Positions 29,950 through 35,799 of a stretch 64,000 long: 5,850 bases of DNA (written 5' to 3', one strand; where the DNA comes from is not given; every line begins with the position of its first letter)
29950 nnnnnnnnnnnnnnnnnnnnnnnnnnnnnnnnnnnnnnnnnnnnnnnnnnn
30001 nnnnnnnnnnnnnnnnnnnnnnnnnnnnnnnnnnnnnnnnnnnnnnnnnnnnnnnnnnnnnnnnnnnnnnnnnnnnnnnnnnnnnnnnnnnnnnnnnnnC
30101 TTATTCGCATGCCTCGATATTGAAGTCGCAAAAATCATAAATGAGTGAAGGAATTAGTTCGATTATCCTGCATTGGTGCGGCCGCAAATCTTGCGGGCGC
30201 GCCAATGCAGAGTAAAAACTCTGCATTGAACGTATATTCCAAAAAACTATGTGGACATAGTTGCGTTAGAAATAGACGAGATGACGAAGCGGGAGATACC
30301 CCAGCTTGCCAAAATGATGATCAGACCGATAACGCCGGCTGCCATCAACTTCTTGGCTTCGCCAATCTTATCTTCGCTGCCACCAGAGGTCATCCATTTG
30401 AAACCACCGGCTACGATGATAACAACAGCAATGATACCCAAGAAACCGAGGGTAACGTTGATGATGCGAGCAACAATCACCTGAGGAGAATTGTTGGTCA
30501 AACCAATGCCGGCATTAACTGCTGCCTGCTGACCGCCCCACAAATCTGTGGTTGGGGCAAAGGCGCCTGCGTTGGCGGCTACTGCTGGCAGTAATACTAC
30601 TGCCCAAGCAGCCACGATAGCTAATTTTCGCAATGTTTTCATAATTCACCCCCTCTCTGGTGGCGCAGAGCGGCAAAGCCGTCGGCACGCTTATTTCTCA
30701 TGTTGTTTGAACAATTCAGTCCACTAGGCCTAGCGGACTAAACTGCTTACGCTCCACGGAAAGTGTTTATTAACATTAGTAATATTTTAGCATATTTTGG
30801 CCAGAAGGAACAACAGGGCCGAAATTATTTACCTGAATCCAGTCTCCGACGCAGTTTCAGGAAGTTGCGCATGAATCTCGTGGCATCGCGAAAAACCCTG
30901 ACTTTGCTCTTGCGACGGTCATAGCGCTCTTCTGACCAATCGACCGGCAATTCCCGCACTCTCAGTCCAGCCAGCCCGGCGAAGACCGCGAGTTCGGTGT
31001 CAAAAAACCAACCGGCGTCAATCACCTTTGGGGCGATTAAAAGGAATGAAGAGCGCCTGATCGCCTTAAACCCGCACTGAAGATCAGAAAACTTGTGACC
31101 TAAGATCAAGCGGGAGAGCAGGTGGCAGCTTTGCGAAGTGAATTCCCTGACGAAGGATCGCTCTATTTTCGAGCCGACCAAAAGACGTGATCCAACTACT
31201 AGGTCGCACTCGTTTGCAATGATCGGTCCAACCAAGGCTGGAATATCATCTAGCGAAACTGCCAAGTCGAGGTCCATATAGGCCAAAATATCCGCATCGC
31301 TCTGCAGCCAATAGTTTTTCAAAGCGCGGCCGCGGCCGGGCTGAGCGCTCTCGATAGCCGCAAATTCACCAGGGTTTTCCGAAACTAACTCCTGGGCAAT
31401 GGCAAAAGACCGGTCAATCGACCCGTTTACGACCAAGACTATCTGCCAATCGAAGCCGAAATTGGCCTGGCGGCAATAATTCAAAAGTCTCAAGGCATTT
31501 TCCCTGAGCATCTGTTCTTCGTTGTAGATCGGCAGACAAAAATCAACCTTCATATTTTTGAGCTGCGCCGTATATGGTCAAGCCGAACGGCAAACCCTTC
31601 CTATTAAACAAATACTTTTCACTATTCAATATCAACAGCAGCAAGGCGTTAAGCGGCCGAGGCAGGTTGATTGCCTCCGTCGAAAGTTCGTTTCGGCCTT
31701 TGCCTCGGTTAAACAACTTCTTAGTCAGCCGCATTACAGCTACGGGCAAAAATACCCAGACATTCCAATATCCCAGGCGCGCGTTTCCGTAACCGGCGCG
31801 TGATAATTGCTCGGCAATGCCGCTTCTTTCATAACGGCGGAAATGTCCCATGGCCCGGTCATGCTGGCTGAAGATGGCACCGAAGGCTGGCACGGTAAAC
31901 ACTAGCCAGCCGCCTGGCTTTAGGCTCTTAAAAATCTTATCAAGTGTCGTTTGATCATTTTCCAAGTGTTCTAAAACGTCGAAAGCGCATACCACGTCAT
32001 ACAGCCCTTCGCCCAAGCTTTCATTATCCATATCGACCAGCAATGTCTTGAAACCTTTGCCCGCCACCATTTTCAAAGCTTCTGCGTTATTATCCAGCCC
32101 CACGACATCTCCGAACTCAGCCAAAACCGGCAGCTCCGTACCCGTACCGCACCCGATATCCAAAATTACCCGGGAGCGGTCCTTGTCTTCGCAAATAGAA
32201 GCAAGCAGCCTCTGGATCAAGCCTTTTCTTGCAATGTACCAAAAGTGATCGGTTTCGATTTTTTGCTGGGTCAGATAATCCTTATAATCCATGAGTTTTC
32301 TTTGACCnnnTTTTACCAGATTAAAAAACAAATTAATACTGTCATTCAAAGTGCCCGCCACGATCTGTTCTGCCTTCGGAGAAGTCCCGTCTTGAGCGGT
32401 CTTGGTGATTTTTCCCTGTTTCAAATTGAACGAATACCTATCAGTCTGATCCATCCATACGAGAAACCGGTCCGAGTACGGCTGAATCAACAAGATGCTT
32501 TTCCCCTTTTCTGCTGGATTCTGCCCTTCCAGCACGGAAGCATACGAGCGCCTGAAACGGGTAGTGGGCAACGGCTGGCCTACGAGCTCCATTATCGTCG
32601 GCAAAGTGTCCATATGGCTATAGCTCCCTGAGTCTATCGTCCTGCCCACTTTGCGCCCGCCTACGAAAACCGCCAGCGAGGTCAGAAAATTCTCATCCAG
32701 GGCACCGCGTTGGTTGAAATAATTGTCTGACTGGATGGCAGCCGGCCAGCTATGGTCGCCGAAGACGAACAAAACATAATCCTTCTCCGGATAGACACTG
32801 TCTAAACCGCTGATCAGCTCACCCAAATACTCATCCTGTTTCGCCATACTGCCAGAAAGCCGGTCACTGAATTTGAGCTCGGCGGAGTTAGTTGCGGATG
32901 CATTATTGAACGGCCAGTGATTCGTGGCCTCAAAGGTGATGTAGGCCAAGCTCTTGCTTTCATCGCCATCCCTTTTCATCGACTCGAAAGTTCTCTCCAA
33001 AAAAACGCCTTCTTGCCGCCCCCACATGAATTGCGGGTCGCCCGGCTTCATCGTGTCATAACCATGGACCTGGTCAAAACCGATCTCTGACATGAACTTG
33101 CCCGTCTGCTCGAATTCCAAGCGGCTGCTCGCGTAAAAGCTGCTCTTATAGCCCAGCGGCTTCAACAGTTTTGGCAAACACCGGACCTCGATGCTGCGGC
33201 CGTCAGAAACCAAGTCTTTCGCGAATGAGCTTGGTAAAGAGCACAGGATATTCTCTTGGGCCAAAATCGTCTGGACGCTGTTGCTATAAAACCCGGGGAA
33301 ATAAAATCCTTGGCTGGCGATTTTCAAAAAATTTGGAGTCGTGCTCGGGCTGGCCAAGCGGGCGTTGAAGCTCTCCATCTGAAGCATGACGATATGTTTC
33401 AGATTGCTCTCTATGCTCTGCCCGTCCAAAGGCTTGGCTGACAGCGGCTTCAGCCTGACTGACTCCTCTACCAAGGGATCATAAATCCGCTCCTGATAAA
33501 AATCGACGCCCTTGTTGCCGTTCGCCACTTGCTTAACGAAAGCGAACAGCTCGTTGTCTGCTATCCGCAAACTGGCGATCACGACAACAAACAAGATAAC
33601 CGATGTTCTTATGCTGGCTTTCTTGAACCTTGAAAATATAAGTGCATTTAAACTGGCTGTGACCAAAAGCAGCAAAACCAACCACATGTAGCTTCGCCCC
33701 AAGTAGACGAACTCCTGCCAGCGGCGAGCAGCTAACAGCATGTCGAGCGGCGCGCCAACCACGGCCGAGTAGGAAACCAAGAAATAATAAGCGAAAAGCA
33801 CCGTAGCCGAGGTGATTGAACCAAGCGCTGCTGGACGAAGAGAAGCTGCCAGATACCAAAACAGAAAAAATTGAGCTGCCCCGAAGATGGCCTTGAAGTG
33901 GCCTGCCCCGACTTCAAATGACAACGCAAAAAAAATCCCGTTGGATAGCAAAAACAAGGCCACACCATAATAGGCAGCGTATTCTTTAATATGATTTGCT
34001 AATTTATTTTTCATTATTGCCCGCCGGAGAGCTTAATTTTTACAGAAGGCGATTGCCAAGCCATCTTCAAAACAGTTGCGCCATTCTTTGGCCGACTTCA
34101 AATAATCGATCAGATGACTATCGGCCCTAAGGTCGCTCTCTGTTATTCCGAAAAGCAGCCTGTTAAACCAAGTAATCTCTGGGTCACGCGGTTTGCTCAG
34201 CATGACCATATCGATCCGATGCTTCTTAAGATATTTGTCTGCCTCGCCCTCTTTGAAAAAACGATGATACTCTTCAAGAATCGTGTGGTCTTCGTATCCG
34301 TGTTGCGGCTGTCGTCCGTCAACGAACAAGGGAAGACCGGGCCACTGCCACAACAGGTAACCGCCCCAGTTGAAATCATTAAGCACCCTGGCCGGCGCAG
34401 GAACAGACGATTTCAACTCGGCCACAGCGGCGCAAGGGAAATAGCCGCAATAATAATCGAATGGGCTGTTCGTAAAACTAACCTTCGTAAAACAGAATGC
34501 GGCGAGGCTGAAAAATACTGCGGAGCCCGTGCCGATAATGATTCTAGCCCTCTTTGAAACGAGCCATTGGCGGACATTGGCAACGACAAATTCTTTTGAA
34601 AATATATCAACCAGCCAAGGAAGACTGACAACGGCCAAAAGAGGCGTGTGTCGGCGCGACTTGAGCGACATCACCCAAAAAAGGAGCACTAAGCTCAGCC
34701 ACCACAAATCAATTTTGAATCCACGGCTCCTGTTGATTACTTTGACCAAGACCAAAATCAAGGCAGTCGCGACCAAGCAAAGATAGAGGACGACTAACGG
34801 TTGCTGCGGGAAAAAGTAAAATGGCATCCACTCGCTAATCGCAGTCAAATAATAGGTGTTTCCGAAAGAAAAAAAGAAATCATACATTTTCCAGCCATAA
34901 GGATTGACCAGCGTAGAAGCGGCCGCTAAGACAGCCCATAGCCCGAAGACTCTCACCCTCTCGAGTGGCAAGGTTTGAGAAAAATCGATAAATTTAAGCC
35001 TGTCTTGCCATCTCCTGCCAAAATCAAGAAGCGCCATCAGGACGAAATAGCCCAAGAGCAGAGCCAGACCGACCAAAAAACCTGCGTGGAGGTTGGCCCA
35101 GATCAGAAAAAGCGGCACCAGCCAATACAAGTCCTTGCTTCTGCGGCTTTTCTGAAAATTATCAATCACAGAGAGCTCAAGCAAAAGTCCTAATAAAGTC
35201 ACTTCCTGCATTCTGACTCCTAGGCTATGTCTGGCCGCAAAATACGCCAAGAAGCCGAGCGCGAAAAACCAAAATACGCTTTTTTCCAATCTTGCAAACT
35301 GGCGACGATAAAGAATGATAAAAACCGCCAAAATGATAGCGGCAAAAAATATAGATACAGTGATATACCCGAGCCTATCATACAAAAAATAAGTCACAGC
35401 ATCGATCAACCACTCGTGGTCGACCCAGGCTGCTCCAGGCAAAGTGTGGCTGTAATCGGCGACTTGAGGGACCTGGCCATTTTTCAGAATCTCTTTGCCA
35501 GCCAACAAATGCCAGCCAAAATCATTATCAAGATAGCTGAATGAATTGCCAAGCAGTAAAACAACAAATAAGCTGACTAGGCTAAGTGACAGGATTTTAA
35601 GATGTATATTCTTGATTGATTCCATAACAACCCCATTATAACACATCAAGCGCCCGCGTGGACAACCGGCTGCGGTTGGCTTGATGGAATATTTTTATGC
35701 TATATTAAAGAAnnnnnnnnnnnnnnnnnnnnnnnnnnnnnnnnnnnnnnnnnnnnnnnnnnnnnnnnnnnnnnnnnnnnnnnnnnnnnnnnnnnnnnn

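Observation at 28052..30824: Tandem array of six VirB2/TrbC-type pilin-like paralogs, with two more elsewhere and no secretion machinery in 64 kb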

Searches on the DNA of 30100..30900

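Call 41: search_rna_families(source=window, start=30100, end=30900, threshold=evalue, max_evalue=1)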
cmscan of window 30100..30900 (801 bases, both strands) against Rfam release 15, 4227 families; matches with E-value up to 1: 3.
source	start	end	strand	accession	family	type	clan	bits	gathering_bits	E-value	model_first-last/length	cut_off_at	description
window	30203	30228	+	RF03718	mir-2804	Gene; miRNA;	-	19.4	86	0.85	30-55/78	no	mir-2804 microRNA precursor family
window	30277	30367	+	RF01274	sR45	Gene; snRNA; snoRNA; CD-box;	-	17.3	40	0.45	1-55/55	no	Small nucleolar RNA sR45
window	30427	30486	+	RF01145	sR14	Gene; snRNA; snoRNA; CD-box;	-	13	38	0.91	1-54/54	no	Small nucleolar RNA sR14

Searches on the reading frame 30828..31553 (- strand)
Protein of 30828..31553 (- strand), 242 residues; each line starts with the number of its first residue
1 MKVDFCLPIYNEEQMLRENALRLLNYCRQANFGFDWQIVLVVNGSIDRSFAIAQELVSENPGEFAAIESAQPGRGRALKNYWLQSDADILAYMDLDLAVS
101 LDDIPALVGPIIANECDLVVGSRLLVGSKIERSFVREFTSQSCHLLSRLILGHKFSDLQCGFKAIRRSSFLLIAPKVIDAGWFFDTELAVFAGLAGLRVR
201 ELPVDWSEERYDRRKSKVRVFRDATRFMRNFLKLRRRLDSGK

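Call 9: search_protein_families(library=pfam, max_evalue=0.001, proteins=[window:30828-31553:-])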
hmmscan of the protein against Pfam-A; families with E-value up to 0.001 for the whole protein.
window:30828-31553:- (242 aa): 1 family
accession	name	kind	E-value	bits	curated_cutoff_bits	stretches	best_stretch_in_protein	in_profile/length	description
PF00535.33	Glycos_transf_2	-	1.9e-19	70.6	23.3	1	6-170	3-164/168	Glycosyl transferase family 2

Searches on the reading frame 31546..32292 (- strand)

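Call 9: search_protein_families(library=pfam, max_evalue=0.001, proteins=[window:31546-32292:-])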
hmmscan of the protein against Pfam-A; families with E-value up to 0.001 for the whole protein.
window:31546-32292:- (249 aa): 6 families
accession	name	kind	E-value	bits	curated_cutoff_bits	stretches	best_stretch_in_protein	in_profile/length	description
PF13489.12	Methyltransf_23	-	1.9e-19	70.4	27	1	23-168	6-159/164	Methyltransferase domain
PF08241.18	Methyltransf_11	-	1.1e-15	58.5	21.2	1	44-132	1-95/95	Methyltransferase domain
PF08242.18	Methyltransf_12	-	2.3e-14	54.3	30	1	44-130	1-98/98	Methyltransferase domain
PF13649.12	Methyltransf_25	-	1.1e-12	48.9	27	1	43-128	1-97/97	Methyltransferase domain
PF13847.12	Methyltransf_31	-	6.3e-12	45.8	27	1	40-136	4-113/145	Methyltransferase domain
PF07021.18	MetW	-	6.8e-05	23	21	1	38-138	13-113/193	Methionine biosynthesis protein MetW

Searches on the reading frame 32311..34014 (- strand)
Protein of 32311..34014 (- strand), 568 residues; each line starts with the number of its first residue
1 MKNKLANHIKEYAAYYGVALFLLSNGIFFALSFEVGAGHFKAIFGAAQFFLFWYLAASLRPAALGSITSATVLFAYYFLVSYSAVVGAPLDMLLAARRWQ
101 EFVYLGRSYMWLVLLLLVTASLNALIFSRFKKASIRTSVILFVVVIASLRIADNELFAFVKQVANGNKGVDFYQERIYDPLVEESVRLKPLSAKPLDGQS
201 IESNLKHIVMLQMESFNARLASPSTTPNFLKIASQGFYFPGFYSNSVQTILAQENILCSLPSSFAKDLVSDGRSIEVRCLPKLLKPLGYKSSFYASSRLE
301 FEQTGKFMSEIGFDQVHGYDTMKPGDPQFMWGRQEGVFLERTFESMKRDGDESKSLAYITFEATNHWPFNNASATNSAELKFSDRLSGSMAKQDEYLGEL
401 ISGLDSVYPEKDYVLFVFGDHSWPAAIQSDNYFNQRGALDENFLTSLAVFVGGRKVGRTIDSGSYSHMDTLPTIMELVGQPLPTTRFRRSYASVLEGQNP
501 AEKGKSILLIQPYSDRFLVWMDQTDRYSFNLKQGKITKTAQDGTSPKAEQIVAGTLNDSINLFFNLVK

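Call 9: search_protein_families(library=pfam, max_evalue=0.001, proteins=[window:32311-34014:-])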
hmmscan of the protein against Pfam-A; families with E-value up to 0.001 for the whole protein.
window:32311-34014:- (568 aa): 1 family
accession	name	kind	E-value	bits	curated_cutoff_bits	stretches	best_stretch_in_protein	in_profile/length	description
PF00884.28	Sulfatase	-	7.7e-18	65.3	25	1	207-479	2-300/301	Sulfatase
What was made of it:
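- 30825..35649 (-): Co-oriented upstream gene block: GT-C glycosyltransferase (34033-35649), sulfatase-family protein (32308-34014), methyltransferase (31543-32292), GT2 (30825-31553). It is a conserved neighbour of ABY1 pilin arrays; a functional link is unproven. Pfam annotations (call 9).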

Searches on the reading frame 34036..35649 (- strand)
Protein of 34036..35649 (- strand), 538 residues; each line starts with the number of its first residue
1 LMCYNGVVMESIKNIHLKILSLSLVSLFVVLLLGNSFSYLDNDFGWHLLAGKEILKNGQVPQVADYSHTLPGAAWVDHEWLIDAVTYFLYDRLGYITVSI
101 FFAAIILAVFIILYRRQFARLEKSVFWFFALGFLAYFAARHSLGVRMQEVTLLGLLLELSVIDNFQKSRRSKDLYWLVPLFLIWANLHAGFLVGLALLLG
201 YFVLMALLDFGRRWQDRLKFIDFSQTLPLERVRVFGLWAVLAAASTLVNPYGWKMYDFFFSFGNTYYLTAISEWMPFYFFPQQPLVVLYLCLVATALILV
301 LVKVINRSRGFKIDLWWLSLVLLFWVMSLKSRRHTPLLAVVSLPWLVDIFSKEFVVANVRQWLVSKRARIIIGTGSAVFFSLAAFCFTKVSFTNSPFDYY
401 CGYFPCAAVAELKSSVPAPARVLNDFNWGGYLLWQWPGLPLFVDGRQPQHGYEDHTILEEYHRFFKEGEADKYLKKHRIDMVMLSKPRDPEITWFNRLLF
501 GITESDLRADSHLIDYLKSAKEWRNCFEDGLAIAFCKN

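Call 9: search_protein_families(library=pfam, max_evalue=0.001, proteins=[window:34036-35649:-])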
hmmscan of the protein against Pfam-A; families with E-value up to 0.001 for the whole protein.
window:34036-35649:- (538 aa): 0 families

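Call 26: search_protein_families(library=pfam, max_evalue=1, proteins=[window:34036-35649:-])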
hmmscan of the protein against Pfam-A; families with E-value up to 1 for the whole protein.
window:34036-35649:- (538 aa): 1 family
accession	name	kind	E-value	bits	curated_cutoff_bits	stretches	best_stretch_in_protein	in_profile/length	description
PF03988.17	DUF347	-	0.018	15.7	28.2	1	93-117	26-50/52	Repeat of Unknown Function (DUF347)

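Call 63: find_homologous_proteins(query=window:34036-35625:-, max_evalue=0.001)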
Query window:34036-35625:- (530 aa): 445 proteins with E <= 0.001 among 8000 candidates; the best 120 are listed.
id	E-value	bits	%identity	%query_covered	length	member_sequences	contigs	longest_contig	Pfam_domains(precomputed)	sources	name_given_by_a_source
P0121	0.0e+0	1212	100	100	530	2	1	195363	-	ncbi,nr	ncbi:hypothetical protein HGA34_03025 [Candidatus Falkowbacteria bacterium]|nr:hypothetical protein 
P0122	1.0e-264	898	71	100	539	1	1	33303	-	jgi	jgi:hypothetical protein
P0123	1.5e-260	884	69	100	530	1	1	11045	-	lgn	-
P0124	1.0e-259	881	69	100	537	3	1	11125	-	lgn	-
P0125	3.7e-244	830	66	97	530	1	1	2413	-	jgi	-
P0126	1.6e-119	418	41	98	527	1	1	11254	-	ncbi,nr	ncbi:hypothetical protein HGA64_01315 [Candidatus Falkowbacteria bacterium]|nr:hypothetical protein 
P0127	1.0e-112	396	41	96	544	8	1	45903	-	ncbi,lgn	-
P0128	2.9e-106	375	37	99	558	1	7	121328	-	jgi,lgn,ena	jgi:hypothetical protein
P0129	9.7e-104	366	38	95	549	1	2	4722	-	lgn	-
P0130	2.9e-102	361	37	96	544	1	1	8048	-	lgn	-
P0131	1.6e-100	356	35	95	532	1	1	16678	-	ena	-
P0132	1.1e-97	346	37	95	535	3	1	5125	-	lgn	-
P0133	2.5e-93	332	36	96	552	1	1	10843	-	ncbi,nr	ncbi:MAG: hypothetical protein NTX66_01865 [Candidatus Falkowbacteria bacterium]|nr:hypothetical pro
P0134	2.5e-93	332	35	96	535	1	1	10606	-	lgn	-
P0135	6.5e-92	327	36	98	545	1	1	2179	-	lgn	-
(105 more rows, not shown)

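Call 67: search_protein_families(alignment_id=A5, library=pfam, max_evalue=0.1)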
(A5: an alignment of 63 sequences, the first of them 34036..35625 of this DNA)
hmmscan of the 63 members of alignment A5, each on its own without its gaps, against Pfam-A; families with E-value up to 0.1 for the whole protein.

A. member 1, window:34036-35625:- (530 aa): 1 family
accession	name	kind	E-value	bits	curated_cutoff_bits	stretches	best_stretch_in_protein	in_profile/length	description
PF03988.17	DUF347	-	0.017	15.8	28.2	1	85-109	26-50/52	Repeat of Unknown Function (DUF347)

B. families by the number of members that match (of 63 scanned): 6 families
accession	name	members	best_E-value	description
PF03988.17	DUF347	2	0.017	Repeat of Unknown Function (DUF347)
PF12409.13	P5-ATPase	1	0.014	P5-type ATPase cation transporter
PF11249.13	DUF3047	1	0.018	Protein of unknown function (DUF3047)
PF04247.17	SirB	1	0.024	Invasion gene expression up-regulator, SirB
PF07572.17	BCNT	1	0.035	Bucentaur or craniofacial development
PF01773.25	Nucleos_tra2_N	1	0.082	Na+ dependent nucleoside transporter N-terminus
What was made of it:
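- On GT-C glycosyltransferase (for neighbour ORF 34033-35649): No Pfam model matches (call 67).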

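Call 70: predict_structure(alignment_id=A5)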
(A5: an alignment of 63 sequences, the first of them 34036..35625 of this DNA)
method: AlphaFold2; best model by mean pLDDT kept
length: 530 residues; sequences in the alignment: 63
mean_pLDDT: 92.9   pTM: 0.91
mean pLDDT of the five models: 92.9, 92.8, 92.7, 92.3, 92.1
residues with pLDDT >= 90: 409; 70-90: 117; 50-70: 4; < 50: 0
segments of 3 or more residues with pLDDT < 50: none
pLDDT, mean of each block of 10 residues (from residue 1): 75 95 95 92 95 87 85 96 98 97 93 85 96 85 97 96 98 97 96 98 95 93 98 97 87 82 89 93 98 95 93 97 95 97 83 85 94 97 95 94 90 93 94 90 91 96 97 95 91 91 93 97 96
secondary structure, 60 per line:
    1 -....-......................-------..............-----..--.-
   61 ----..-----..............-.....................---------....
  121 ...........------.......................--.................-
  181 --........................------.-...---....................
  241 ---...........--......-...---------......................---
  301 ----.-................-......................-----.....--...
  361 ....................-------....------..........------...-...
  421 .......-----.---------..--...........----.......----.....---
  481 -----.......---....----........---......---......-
elements in order: H2-5 H7-28 H36-49 H72-85 H87-107 H117-131 H138-160 H163-179 H183-206 H221-240 H244-254 H257-262 H276-297 H307-322 H324-345 H351-355 H358-380 H388-391 H398-407 E414-416 H418-427 H449-457 H462-468 E473-477 H486-492 H496-499 H504-511 E515-520 E524-529
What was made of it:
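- On GT-C glycosyltransferase (for neighbour ORF 34033-35649): pLDDT 92.9 (call 70).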

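Call 73: fold_search(model_id=the predicted structure, library=pdb)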
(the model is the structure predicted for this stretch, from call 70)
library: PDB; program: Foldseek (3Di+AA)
matches with E <= 10: 230; with E <= 0.001: 10
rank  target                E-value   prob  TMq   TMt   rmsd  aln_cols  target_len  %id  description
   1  7zli_A                1.8e-06  1.00  0.52  0.43  11.9       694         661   11  Cryo-EM structure of C-mannosyltransferase CeDPY19, in complex with Dol25-P-Man and bound to CMT2-Fab and anti-Fab nan (released 2023-01-11)
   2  6ezn_F                3.3e-06  1.00  0.50  0.43  13.3       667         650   12  Cryo-EM structure of the yeast oligosaccharyltransferase (OST) complex (released 2018-01-17)
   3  7zlg_A                3.6e-06  1.00  0.53  0.44  11.7       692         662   11  Cryo-EM structure of C-mannosyltransferase CeDPY19, in complex with acceptor peptide and bound to CMT2-Fab and anti-Fa (released 2023-01-11)
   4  8agb_A                1.3e-05  1.00  0.52  0.45  12.9       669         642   12  Structure of yeast oligosaccharylransferase complex with lipid-linked oligosaccharide bound (released 2022-12-07)
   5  8age_A                1.5e-05  1.00  0.55  0.47  10.4       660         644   13  Structure of yeast oligosaccharylransferase complex with acceptor peptide bound (released 2022-12-07)
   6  6ftg_5                1.6e-05  1.00  0.55  0.47  14.0       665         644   12  Subtomogram average of OST-containing ribosome-translocon complexes from canine rough microsomal membranes (released 2018-03-21)
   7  7oci_F                1.9e-05  1.00  0.54  0.47  12.3       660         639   12  Cryo-EM structure of yeast Ost6p containing oligosaccharyltransferase complex (released 2022-02-16)
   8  8pn9_A                1.1e-04  1.00  0.53  0.45  10.0       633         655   11  Structure of human oligosaccharyltransferase OST-A complex bound to NGI-1 (released 2024-05-08)
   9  6s7o_A                1.3e-04  1.00  0.53  0.45  12.1       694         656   11  Cryo-EM structure of human oligosaccharyltransferase complex OST-A (released 2019-12-18)
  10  7e9s_A                1.5e-04  1.00  0.52  0.35  11.9       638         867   13  Archaeal oligosaccharyltransferase AglB from Archaeoglobus fulgidus in complex with an inhibitory peptide and a dolich (released 2021-09-08)
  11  3rce_A                2.3e-03  1.00  0.47  0.38  12.6       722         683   11  Bacterial oligosaccharyltransferase PglB (released 2011-06-15)
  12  8if8_B                2.6e-03  1.00  0.34  0.31  11.8       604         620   12  Arabinosyltransferase AftA (released 2023-05-31)
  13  8if8_C                1.5e-02  0.99  0.38  0.35  11.0       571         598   13  Arabinosyltransferase AftA (released 2023-05-31)
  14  9s6s_A                1.6e-02  1.00  0.45  0.44   9.4       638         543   13  Ternary cryo-EM structure of human ALG9 with Dol25-PP-GlcNAc2Man6, Dol25-P-Man and Fab (released 2026-03-18)
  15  3vu0_C                3.6e-02  1.00  0.17  0.49   8.0       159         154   14  Crystal structure of the C-terminal globular domain of oligosaccharyltransferase (AfAglB-S2, AF_0040, O30195_ARCFU) fr (released 2013-01-23)
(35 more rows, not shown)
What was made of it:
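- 30825..35649 (-): ORF538 AlphaFold pLDDT 92.9; Foldseek hits DPY19, STT3, AglB and PglB at E 2e-6 to 2e-3 (calls 70, 73).
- On GT-C glycosyltransferase (for neighbour ORF 34033-35649): Foldseek probability 1.00 to DPY19, STT3, AglB and PglB with TM 0.47-0.55 (call 73).
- The GT-C fold is closest to protein-glycosylating enzymes: DPY19, STT3, AglB and PglB (call 73).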

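Call 82: search_protein_families(library=ncbifam, max_evalue=0.05, proteins=[window:34036-35649:-])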
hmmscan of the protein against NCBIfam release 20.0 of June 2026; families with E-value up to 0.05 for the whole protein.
window:34036-35649:- (538 aa): 0 families

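Call 88: find_encoding_contigs(protein=P0121, flank=1000, max_places=3)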
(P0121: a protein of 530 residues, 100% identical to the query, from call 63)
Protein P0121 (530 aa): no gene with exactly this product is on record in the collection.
